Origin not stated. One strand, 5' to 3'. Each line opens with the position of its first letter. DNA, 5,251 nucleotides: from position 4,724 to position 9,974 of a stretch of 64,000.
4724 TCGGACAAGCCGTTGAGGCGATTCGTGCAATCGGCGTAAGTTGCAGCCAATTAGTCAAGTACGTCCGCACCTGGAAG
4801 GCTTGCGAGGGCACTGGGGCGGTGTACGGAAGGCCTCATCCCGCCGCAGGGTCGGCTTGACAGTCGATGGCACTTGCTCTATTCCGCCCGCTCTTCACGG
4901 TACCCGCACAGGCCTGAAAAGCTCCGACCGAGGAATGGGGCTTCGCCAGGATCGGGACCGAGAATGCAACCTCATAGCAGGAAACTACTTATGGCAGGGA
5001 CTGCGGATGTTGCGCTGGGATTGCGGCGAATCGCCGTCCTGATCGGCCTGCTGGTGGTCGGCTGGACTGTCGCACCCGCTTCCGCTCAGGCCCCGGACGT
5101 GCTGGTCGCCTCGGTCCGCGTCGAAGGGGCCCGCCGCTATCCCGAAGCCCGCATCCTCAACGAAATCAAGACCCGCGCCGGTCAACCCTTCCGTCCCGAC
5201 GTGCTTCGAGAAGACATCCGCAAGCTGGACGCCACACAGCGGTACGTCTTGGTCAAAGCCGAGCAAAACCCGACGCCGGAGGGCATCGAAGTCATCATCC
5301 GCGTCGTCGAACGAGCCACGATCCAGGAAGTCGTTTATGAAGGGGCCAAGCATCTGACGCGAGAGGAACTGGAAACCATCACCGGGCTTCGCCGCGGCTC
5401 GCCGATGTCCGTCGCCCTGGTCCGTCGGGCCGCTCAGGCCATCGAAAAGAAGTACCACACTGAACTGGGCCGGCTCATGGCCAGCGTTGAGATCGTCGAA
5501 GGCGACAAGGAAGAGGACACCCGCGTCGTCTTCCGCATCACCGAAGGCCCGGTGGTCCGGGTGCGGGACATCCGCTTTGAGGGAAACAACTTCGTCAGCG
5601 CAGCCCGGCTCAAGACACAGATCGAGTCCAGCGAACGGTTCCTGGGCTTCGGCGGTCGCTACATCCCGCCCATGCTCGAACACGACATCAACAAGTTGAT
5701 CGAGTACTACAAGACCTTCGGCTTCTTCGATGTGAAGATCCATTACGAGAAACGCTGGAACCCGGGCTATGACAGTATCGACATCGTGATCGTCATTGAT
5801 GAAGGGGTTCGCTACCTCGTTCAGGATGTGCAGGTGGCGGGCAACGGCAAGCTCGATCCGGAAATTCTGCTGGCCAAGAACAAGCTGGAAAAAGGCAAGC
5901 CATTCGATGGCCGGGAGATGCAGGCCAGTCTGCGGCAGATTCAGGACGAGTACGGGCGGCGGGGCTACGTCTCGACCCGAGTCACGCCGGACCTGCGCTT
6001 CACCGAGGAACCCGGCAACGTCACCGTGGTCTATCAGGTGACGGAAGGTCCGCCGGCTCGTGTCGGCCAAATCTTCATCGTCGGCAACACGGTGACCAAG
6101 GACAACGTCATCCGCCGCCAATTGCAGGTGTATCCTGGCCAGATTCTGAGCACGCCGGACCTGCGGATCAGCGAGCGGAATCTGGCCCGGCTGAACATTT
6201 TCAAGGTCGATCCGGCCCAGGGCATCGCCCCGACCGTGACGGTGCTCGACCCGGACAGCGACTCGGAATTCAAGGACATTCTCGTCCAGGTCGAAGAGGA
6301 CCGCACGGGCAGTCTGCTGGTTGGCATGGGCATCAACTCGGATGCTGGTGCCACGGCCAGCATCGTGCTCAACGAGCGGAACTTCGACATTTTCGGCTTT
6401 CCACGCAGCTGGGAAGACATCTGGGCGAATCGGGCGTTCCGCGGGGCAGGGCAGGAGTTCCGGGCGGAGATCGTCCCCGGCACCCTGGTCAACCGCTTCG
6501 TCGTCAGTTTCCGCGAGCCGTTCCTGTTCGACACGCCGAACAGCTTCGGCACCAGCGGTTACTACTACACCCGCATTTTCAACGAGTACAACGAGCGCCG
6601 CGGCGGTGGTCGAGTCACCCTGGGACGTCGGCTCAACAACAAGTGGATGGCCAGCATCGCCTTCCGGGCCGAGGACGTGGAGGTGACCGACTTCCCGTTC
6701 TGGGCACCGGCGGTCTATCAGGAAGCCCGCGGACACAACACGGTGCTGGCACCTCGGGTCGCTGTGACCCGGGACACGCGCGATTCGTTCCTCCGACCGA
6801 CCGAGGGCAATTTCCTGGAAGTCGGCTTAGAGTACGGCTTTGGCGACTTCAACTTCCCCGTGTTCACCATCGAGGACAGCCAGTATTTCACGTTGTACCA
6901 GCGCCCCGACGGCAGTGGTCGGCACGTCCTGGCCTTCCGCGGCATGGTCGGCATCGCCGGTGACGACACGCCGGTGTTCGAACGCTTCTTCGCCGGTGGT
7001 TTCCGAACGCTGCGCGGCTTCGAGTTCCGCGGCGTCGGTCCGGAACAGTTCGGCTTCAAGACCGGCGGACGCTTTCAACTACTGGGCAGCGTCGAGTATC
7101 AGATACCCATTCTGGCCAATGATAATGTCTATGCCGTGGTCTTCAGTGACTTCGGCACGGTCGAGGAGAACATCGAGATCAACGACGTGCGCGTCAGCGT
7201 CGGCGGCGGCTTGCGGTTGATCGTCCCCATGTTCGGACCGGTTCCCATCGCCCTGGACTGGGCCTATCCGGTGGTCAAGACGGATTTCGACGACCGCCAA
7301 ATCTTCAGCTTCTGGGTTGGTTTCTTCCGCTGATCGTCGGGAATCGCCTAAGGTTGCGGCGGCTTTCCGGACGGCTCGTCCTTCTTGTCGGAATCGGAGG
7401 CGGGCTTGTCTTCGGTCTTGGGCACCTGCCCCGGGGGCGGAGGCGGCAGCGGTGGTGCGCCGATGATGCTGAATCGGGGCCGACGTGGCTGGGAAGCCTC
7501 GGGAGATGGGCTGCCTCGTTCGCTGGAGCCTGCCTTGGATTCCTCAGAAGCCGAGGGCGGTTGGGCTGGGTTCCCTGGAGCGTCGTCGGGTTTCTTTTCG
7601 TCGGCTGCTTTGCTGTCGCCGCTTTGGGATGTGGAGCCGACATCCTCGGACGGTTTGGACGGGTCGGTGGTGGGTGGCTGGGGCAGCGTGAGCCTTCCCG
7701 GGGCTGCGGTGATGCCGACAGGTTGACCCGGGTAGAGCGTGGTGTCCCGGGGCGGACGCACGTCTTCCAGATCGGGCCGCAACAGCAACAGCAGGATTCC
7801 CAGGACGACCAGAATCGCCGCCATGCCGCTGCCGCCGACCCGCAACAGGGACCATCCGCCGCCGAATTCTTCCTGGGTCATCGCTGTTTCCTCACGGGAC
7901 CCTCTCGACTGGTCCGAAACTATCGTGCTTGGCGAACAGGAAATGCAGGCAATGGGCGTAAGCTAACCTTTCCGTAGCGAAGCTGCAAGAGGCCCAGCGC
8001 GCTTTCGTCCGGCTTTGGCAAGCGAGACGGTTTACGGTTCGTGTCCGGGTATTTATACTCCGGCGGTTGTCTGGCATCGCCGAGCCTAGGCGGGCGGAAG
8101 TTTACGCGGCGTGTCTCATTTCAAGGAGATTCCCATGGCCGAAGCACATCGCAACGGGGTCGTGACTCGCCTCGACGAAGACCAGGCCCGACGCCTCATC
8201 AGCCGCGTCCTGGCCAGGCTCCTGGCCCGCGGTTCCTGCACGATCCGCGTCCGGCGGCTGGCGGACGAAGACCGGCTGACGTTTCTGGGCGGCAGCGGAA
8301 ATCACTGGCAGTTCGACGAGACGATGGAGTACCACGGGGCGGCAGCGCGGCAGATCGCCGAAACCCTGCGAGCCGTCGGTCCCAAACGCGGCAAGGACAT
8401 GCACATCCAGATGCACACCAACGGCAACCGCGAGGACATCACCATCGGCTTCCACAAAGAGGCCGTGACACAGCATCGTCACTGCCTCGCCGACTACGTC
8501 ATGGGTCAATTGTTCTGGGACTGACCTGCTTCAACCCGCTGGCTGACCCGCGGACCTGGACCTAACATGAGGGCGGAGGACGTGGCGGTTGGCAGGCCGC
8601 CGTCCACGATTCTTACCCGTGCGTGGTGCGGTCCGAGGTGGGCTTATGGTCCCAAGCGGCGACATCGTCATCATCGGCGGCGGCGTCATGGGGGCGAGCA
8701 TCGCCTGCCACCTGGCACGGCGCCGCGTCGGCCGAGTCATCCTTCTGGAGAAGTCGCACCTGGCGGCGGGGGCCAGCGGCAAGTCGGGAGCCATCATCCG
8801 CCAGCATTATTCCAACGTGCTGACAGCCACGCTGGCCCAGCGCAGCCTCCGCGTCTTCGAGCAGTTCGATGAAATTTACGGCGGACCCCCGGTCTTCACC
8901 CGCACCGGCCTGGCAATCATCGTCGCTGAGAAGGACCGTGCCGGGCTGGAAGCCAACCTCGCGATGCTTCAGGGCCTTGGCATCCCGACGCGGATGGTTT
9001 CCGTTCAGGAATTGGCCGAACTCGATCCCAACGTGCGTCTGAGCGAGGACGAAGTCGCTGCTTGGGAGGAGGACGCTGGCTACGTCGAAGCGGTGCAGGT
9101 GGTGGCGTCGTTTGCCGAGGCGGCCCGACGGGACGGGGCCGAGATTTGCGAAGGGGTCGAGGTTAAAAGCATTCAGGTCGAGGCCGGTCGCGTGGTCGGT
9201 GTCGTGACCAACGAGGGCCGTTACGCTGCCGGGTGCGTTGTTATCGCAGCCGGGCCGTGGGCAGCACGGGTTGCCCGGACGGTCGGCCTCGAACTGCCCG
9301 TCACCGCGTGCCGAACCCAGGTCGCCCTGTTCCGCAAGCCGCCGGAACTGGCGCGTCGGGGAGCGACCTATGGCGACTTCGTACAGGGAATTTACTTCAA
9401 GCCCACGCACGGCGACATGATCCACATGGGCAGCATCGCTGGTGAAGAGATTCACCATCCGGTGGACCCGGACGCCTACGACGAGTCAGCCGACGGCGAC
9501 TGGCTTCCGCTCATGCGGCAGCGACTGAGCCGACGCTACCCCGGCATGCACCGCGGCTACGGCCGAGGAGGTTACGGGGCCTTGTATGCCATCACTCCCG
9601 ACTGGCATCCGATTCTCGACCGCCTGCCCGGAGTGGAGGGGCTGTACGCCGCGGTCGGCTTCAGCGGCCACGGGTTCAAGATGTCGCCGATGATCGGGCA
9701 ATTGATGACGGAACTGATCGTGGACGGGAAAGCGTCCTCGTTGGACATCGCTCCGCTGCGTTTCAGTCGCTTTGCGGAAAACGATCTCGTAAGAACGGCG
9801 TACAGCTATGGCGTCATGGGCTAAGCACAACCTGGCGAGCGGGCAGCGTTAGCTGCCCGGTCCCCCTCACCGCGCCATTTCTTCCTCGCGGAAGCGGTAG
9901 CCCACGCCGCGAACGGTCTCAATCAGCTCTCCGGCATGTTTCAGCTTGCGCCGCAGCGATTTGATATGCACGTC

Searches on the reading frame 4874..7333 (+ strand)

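Call 88: search_protein_families(library=pfam, proteins=[window:4874-7333:+], max_evalue=0.00001)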
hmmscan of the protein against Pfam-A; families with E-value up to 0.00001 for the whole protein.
window:4874-7333:+ (819 aa): 4 families
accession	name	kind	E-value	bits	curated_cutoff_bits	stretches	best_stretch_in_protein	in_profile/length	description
PF07244.20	POTRA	-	6.5e-50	168.2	21.3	5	314-392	1-79/79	Surface antigen variable number repeat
PF01103.29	Omp85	-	4.3e-45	155.1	24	1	522-816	2-322/325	Omp85 superfamily domain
PF08479.16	POTRA_2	-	5.7e-12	45.8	24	0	316-372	3-59/76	POTRA domain, ShlB-type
PF08478.15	POTRA_1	-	7.8e-09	36.2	23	0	396-440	2-46/69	POTRA domain, FtsQ-type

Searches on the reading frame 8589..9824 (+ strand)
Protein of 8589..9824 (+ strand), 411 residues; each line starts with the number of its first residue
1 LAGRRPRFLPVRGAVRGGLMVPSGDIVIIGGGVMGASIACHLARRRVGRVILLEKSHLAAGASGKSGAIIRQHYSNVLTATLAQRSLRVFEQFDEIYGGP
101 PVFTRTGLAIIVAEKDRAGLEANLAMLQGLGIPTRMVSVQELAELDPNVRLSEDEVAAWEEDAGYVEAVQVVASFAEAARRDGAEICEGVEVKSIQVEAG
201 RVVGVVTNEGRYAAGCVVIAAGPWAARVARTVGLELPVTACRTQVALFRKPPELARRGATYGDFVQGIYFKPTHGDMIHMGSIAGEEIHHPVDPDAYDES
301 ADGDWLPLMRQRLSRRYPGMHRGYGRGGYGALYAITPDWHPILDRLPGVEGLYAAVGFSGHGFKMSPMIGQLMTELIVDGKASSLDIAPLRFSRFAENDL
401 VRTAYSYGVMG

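Call 89: search_protein_families(library=pfam, proteins=[window:8589-9824:+], max_evalue=0.00001)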
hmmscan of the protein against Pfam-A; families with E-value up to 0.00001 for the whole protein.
window:8589-9824:+ (411 aa): 1 family
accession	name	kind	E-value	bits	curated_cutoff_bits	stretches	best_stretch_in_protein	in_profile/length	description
PF01266.30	DAO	-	1.2e-65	222.8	27.9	1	25-376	1-353/353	FAD dependent oxidoreductase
